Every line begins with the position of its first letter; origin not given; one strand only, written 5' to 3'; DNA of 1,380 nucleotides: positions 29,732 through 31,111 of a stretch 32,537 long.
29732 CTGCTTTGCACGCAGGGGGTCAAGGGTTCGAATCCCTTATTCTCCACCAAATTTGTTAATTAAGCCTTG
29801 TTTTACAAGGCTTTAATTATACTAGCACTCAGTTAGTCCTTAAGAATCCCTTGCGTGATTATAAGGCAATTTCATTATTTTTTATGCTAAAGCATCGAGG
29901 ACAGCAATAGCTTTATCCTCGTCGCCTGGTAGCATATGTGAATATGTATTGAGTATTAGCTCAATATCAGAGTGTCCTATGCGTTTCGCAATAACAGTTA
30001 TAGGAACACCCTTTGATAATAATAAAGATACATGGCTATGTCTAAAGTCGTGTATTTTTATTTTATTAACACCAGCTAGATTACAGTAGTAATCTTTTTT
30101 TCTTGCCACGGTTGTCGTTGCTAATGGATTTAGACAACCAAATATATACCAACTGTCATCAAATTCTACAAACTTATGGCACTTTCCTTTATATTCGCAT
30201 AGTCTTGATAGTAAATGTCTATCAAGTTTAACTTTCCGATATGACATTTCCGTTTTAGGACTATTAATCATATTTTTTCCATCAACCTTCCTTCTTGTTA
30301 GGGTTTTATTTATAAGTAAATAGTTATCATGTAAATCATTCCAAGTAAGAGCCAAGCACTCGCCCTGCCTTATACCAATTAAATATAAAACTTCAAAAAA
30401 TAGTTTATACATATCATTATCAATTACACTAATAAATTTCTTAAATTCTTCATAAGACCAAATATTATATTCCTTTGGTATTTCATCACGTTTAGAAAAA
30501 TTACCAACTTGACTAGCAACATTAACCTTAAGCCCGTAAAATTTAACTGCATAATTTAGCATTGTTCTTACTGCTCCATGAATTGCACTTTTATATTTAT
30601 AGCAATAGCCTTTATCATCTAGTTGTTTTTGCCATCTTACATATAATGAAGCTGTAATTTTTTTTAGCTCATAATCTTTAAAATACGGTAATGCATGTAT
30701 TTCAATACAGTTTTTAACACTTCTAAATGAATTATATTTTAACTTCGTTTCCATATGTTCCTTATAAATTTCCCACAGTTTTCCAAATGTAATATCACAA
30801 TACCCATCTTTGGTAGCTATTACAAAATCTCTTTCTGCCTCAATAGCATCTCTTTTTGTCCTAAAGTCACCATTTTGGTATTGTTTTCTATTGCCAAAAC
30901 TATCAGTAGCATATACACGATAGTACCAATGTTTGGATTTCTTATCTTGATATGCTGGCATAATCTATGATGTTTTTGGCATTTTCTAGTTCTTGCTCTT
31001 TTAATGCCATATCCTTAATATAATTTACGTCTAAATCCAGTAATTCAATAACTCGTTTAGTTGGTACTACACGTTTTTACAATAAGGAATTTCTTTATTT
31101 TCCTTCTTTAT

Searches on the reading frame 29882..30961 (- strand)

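Call 12: search_protein_families(library=pfam, proteins=[window:29882-30961:-], max_evalue=0.01)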
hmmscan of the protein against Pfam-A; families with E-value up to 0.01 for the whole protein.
window:29882-30961:- (359 aa): 3 families
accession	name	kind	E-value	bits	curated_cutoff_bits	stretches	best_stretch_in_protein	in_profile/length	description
PF00589.27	Phage_integrase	-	4.1e-17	62.9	27.1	1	184-343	23-168/172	Phage integrase family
PF14659.12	Phage_int_SAM_3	-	1.6e-12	47.9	22.6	1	58-114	1-57/58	Phage integrase, N-terminal SAM-like domain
PF14657.12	Arm-DNA-bind_4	-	4.4e-08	33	22.3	1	12-46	2-38/47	Arm DNA-binding domain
